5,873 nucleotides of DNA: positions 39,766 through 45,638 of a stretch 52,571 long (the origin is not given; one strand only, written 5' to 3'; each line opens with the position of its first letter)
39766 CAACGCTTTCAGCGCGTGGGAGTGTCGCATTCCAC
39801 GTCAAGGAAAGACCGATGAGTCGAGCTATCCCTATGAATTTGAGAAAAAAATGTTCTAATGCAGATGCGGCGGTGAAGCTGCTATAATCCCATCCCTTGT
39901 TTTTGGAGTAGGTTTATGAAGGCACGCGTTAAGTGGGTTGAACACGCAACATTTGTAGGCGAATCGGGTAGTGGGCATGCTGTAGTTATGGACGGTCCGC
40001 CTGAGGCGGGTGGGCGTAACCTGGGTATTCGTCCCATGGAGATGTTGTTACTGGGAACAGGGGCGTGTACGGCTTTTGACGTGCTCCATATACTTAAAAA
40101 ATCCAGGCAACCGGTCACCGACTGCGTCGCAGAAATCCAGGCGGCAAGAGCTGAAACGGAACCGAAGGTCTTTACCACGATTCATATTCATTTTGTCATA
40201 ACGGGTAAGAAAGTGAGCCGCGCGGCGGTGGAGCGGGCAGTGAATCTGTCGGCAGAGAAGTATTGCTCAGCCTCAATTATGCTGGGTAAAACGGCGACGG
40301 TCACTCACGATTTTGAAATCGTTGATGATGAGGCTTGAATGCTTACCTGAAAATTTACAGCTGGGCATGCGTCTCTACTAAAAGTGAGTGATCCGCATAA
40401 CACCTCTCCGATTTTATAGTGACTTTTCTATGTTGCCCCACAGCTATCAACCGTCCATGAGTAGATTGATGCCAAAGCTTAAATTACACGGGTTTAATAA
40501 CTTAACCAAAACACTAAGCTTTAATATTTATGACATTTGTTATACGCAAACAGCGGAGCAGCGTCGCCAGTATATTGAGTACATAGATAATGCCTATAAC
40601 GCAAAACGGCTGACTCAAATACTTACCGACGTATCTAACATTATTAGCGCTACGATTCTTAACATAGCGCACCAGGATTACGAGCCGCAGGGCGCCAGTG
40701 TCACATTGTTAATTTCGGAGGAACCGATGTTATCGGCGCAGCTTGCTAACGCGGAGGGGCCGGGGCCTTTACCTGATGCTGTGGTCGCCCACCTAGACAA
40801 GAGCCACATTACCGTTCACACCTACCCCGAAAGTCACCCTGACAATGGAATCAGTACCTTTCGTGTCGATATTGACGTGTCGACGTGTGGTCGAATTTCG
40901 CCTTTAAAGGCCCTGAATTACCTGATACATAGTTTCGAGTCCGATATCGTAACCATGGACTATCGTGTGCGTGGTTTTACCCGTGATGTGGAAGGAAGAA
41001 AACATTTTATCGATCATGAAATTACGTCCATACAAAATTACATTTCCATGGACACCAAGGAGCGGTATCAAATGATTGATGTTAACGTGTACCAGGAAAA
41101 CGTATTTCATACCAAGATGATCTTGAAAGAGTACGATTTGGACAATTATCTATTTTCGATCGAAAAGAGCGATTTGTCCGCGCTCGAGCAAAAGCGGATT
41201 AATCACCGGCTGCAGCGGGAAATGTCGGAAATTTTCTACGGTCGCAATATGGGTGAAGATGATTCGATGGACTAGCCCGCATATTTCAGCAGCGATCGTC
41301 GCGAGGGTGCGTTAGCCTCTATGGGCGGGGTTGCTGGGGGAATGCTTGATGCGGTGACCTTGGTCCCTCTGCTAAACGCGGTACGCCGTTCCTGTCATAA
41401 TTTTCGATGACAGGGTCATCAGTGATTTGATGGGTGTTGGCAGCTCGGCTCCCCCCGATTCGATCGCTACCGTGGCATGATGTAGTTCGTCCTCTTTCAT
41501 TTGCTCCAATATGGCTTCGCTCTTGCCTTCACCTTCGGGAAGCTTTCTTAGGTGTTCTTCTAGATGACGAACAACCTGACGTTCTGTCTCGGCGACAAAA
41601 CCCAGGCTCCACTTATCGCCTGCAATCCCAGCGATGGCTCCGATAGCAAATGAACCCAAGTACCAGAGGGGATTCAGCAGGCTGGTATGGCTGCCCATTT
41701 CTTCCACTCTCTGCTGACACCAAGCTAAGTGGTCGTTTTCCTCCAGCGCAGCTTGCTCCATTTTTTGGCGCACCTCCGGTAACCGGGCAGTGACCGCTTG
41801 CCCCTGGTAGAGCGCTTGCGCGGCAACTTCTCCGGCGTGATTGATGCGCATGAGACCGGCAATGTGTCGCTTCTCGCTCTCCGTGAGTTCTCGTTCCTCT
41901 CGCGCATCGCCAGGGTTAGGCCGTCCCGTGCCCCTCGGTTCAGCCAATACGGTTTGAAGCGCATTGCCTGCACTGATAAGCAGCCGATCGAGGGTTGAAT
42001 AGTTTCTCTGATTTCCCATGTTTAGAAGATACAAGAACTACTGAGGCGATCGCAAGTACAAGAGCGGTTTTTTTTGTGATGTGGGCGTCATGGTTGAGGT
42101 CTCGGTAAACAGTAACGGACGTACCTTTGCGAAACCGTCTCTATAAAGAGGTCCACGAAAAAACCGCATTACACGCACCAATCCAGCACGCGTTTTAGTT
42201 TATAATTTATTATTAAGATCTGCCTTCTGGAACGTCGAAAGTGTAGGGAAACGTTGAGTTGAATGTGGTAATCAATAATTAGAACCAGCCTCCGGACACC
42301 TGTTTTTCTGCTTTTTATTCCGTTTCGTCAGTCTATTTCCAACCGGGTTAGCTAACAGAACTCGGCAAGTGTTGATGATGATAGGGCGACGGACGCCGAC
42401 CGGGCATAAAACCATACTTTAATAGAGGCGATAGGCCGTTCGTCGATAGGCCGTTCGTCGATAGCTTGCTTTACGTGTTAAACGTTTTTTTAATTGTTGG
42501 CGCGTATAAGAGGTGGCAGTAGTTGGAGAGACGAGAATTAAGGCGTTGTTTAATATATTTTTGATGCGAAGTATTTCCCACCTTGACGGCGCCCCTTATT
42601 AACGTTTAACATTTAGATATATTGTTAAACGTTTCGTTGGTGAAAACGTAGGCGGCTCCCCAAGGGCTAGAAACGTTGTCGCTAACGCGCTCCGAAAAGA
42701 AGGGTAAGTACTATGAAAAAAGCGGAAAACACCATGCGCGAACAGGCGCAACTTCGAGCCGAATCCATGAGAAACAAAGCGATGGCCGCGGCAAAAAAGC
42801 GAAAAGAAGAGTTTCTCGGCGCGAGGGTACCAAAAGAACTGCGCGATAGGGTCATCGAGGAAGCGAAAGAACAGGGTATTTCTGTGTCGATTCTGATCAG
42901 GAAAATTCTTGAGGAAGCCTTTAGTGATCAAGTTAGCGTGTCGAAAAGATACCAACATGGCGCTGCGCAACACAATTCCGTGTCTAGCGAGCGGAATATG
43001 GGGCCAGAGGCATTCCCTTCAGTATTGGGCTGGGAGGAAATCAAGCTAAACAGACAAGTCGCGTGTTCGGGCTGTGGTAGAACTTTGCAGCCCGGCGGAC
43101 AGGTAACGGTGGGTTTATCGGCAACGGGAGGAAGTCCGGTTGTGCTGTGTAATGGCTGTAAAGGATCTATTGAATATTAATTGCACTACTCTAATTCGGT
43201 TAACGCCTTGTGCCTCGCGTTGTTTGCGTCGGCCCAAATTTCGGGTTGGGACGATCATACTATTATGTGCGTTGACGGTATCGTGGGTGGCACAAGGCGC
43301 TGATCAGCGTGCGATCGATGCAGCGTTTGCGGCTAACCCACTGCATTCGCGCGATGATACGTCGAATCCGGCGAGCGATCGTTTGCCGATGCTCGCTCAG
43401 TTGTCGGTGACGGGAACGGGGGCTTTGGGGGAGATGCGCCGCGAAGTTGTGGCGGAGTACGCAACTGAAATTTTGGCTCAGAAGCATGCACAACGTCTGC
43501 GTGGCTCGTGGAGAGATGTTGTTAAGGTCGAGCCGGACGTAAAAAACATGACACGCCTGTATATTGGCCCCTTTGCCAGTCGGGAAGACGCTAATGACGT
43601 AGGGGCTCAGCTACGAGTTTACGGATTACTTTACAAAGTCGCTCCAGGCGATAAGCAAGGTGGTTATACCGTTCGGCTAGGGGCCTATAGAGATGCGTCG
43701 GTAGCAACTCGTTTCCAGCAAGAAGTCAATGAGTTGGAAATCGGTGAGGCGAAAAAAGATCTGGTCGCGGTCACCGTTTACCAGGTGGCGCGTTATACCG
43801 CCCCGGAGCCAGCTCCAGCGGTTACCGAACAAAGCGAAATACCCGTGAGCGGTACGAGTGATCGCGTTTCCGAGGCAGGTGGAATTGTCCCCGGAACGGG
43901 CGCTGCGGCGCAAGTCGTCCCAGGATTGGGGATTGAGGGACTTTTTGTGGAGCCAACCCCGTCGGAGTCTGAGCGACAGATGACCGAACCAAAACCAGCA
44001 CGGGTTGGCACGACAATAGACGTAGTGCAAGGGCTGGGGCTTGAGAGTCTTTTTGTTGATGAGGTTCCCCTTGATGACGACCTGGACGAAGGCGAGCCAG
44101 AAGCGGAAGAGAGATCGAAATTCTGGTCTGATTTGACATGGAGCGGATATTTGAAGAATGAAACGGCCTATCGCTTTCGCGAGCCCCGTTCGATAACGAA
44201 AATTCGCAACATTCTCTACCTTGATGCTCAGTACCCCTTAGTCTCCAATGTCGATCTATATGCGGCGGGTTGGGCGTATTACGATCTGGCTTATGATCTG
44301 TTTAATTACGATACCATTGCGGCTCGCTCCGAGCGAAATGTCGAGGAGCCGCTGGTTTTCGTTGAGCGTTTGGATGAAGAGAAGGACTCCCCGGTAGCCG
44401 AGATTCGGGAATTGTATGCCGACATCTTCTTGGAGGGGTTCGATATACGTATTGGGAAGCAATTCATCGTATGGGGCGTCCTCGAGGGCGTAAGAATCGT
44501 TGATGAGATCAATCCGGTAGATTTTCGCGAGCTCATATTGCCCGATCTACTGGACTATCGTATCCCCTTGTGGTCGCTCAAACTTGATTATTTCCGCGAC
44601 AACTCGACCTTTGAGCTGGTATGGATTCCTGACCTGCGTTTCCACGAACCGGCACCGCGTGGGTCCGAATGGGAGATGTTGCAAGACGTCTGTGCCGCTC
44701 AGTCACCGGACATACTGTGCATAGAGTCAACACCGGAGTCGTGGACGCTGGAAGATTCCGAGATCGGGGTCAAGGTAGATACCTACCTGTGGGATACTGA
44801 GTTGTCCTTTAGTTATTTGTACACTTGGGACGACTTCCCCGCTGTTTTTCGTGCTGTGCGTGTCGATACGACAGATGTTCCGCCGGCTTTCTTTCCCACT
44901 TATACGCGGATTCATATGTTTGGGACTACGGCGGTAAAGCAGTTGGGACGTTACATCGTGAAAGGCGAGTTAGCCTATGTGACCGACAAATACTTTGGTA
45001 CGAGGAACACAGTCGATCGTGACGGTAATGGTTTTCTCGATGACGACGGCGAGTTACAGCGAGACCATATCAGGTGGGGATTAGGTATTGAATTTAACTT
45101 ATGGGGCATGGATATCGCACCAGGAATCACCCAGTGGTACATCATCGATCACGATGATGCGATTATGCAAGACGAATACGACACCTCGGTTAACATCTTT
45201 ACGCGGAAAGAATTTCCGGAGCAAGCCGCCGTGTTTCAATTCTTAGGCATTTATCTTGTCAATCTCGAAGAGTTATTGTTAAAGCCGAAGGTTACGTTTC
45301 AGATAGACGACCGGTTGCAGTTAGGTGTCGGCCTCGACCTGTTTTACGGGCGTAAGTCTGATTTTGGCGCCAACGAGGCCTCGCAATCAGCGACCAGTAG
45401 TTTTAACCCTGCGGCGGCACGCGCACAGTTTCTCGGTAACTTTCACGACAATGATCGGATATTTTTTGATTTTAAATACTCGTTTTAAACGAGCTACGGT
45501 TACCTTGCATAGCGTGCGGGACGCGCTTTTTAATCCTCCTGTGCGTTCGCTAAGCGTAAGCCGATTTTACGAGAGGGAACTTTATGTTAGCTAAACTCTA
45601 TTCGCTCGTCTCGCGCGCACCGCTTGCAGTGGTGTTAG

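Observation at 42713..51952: Five-gene cluster coupling an MMPL/HAE3-type RND exporter to three predicted outer-membrane barrels and an RHH/zinc-ribbon protein: candidate undescribed envelope export system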

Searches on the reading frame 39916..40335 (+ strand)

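Call 67: search_protein_families(library=pfam, proteins=[window:39916-40335:+], max_evalue=0.001)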
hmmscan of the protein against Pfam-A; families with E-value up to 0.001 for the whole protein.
window:39916-40335:+ (140 aa): 1 family
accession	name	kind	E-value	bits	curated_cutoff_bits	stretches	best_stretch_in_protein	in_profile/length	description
PF02566.24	OsmC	-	4e-17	62.9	27.5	1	34-131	2-99/100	OsmC-like protein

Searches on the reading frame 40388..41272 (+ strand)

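Call 67: search_protein_families(library=pfam, proteins=[window:40388-41272:+], max_evalue=0.001)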
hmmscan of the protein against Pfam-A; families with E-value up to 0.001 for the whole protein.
window:40388-41272:+ (295 aa): 1 family
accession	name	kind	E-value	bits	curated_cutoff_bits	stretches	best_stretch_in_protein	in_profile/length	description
PF02675.21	AdoMet_dc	-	6.5e-15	55.8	25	1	71-196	16-107/107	S-adenosylmethionine decarboxylase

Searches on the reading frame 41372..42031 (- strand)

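Call 67: search_protein_families(library=pfam, proteins=[window:41372-42031:-], max_evalue=0.001)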
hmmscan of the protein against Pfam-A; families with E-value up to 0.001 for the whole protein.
window:41372-42031:- (219 aa): 2 families
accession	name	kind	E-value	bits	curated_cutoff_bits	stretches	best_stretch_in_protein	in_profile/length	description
PF03232.19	COQ7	-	3e-46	157.6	23.5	1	56-215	2-168/169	Ubiquinone biosynthesis protein COQ7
PF02915.23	Rubrerythrin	-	6.3e-08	33.5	22.8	1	64-187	6-131/137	Rubrerythrin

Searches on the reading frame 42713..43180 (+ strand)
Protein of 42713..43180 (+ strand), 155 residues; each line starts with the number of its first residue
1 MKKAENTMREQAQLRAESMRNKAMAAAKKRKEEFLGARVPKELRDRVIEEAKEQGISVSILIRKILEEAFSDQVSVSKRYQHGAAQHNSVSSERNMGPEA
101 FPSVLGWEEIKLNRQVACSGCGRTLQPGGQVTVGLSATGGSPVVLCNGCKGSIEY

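Call 4: search_protein_families(library=pfam, proteins=[window:42713-43180:+], max_evalue=0.1)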
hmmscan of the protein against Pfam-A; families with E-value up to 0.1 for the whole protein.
window:42713-43180:+ (155 aa): 6 families
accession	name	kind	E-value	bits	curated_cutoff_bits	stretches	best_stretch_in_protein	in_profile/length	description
PF07878.17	RHH_5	-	0.00023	21.3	26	1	39-69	8-38/43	CopG-like RHH_1 or ribbon-helix-helix domain, RHH_5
PF03869.20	Arc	-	0.0047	17.2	20.4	1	37-73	9-45/50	Arc-like DNA binding domain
PF05534.18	HicB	-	0.013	15.9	21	1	35-65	20-50/51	HicB family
PF12441.14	CopG_antitoxin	-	0.016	16.4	28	1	28-68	38-78/79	CopG antitoxin of type II toxin-antitoxin system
PF05396.16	Phage_T7_Capsid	-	0.027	15.3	27.1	1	17-92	6-87/188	Phage T7 capsid assembly protein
PF01402.27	RHH_1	-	0.079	13.4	20.5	0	37-68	4-35/39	Ribbon-helix-helix protein, copG family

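Call 5: search_protein_families(library=ncbifam, proteins=[window:42713-43180:+], max_evalue=0.1)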
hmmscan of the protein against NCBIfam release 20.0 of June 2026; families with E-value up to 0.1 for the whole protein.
window:42713-43180:+ (155 aa): 3 families
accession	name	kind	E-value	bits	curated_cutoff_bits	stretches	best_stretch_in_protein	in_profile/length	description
NF041551.1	YlcI_YnfO_N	subfamily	0.0019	18.2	30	1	35-59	5-28/42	YlcI/YnfO family protein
NF048017.1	antitoxin_RelB_like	equivalog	0.021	15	50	1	38-72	1-35/70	type II toxin-antitoxin system RelB family antitoxin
NF041793.1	ORF56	equivalog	0.034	14.2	50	1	35-68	3-36/39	ORF56 family plasmid copy control protein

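Call 17: search_protein_families(library=pfam, proteins=[window:42713-43180:+], max_evalue=10)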
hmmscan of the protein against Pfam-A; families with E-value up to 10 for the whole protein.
window:42713-43180:+ (155 aa): 9 families
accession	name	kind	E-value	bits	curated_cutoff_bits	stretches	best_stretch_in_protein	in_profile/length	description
PF07878.17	RHH_5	-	0.00023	21.3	26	1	39-69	8-38/43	CopG-like RHH_1 or ribbon-helix-helix domain, RHH_5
PF03869.20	Arc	-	0.0047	17.2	20.4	1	37-73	9-45/50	Arc-like DNA binding domain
PF05534.18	HicB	-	0.013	15.9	21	1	35-65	20-50/51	HicB family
PF12441.14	CopG_antitoxin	-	0.016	16.4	28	1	28-68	38-78/79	CopG antitoxin of type II toxin-antitoxin system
PF05396.16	Phage_T7_Capsid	-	0.027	15.3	27.1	1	17-92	6-87/188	Phage T7 capsid assembly protein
PF01402.27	RHH_1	-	0.079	13.4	20.5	1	37-68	4-35/39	Ribbon-helix-helix protein, copG family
PF19807.5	DUF6290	-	0.1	13.2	27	1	38-75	7-44/72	Family of unknown function (DUF6290)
PF06945.18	DUF1289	-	0.98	9.8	27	1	112-126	9-23/47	Protein of unknown function (DUF1289)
PF23547.1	Zn_ribbon_FGT1_1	-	1.9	8.6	27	1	115-126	2-13/35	FORGETTER1 first zinc ribbon domain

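Call 45: search_solved_structures(query=A5, max_evalue=10, show_alignments=2)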
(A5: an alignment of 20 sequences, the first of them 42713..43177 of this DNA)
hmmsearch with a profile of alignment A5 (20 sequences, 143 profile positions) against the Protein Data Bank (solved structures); distinct sequences matched with E-value up to 10: 9.
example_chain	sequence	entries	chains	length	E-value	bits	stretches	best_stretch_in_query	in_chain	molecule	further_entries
6a6x_C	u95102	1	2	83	0.074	16.1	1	32-84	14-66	Antitoxin MazE7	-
4hv0_A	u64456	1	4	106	0.1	15.6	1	40-75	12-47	AvtR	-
2hpg_A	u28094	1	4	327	0.11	15.5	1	33-99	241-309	ABC transporter, periplasmic substrate-binding protein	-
3oao_A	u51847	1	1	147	0.12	15.4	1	44-101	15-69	uncharacterized protein from DUF2059 family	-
2x3o_A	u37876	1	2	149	0.12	15.4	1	44-101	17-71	HYPOTHETICAL PROTEIN PA0856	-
1b28_A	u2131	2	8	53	0.13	15.3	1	32-68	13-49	PROTEIN (REGULATORY PROTEIN ARC) | ARC REPRESSOR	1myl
3see_A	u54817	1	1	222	0.19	14.7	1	27-85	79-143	Hypothetical sugar binding protein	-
4ml0_A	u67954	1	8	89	1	12.4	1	27-75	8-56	Predicted antitoxin of YafQ-DinJ toxin-antitoxin system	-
4q2u_A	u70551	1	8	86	1.1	12.3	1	27-75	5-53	Antitoxin DinJ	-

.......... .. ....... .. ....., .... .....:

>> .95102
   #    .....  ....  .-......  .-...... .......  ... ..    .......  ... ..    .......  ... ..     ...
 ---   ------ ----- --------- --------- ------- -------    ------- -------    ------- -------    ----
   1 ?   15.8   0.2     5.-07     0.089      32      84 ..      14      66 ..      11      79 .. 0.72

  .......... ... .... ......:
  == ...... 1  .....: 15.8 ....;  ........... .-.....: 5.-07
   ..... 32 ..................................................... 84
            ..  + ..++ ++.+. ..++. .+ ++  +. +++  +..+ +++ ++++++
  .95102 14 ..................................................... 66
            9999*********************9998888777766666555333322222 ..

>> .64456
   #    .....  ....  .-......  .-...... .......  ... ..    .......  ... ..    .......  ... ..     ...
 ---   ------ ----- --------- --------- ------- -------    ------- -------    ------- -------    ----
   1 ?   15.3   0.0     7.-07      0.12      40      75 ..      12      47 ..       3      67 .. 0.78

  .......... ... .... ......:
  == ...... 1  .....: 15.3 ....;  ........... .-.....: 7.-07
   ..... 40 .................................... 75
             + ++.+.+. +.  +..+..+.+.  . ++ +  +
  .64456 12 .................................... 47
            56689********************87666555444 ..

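Call 86: find_related_loci(query=A5, collection=metagenome_contigs, flank=10000)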
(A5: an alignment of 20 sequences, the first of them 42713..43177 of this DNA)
Query A5 (155 aa) in metagenome_contigs; peptide patterns used: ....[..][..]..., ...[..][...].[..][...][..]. (x = any residue, [..] = any of these).
258 stretches matched a pattern; 97 encode a relative of the query (tblastn E <= 1e-3); the best 80 are kept; 80 distinct loci.
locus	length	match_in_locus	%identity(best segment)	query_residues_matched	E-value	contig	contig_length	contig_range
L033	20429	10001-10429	57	8-153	2e-47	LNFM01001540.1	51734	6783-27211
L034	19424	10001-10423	59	5-152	2e-47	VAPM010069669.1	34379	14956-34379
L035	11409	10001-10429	56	5-152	2e-46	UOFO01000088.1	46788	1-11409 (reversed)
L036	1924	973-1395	52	8-150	6e-46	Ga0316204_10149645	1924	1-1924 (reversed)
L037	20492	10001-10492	48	8-151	9e-44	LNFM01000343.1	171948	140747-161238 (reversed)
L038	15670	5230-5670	48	1-152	3e-43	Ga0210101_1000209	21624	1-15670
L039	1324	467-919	49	1-150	2e-41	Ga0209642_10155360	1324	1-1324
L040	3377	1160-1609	45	1-150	2e-40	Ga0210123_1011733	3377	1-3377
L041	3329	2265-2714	45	1-150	2e-40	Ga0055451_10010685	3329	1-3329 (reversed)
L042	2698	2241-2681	46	1-151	3e-40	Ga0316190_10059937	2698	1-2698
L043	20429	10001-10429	49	8-153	1e-39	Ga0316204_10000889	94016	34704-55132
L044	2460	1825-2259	49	1-150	2e-39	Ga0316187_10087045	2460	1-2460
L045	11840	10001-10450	44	1-150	5e-39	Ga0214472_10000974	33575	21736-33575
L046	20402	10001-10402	52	8-153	5e-39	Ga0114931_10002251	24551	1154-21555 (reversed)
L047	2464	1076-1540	46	1-152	4e-39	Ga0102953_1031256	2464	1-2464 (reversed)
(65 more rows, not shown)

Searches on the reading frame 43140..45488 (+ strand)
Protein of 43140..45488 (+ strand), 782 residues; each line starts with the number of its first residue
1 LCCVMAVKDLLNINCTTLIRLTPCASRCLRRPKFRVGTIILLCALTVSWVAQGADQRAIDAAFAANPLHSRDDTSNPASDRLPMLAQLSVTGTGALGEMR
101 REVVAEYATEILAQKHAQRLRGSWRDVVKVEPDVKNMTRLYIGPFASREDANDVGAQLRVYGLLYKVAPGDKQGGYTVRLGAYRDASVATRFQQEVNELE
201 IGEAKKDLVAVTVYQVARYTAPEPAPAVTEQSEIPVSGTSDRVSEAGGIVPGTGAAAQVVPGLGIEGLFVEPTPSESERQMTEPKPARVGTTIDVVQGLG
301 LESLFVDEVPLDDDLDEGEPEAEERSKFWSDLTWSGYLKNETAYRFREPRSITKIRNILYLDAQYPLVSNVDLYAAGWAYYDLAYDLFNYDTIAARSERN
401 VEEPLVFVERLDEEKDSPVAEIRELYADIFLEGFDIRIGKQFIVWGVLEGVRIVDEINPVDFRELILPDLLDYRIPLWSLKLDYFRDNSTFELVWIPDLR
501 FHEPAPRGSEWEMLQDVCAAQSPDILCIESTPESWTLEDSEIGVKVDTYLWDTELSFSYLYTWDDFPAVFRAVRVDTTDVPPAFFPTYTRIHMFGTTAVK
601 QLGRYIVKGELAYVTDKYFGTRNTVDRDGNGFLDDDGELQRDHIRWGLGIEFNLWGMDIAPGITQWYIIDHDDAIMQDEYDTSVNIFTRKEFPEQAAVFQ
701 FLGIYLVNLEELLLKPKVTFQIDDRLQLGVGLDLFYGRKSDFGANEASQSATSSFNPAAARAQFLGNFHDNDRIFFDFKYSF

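Call 4: search_protein_families(library=pfam, proteins=[window:43140-45488:+], max_evalue=0.1)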
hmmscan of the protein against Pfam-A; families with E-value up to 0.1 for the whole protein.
window:43140-45488:+ (782 aa): 3 families
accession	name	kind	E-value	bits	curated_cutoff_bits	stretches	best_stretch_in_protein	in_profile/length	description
PF06980.17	DUF1302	-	2.6e-18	66.8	23.2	1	361-616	89-365/541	Protein of unknown function (DUF1302)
PF05036.18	SPOR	-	1.2e-09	38.8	21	1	104-159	9-65/76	SPOR domain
PF10073.14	GapR_DNA-bd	-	0.0026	17.8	22.6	1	408-443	12-47/72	GapR-like, DNA-binding domain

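Call 5: search_protein_families(library=ncbifam, proteins=[window:43140-45488:+], max_evalue=0.1)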
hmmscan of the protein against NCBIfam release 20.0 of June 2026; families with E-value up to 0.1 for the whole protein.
window:43140-45488:+ (782 aa): 2 families
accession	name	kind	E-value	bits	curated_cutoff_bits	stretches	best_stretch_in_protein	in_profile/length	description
NF010247.0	PRK13694.1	subfamily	0.00053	19.6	94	1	408-443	21-56/83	hypothetical protein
NF052541.1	NucAsocGapRCau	equivalog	0.0035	17.5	140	1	389-442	7-60/88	nucleoid-associated protein GapR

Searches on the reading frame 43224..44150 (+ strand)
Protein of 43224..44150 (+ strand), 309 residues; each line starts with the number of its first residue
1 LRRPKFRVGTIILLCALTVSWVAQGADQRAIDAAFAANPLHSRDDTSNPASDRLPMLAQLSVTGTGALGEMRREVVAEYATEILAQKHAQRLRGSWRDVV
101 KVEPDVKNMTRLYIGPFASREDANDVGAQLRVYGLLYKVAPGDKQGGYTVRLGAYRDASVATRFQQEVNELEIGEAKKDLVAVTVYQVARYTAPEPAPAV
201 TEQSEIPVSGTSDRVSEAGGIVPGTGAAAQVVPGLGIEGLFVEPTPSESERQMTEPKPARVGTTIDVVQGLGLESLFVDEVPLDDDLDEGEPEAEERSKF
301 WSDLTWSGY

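Call 74: search_protein_families(library=pfam, proteins=[window:43224-44150:+], max_evalue=1)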
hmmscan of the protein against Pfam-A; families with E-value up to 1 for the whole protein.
window:43224-44150:+ (309 aa): 1 family
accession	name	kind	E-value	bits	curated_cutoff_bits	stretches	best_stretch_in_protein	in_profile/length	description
PF05036.18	SPOR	-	1.2e-10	41.9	21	3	76-131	9-65/76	SPOR domain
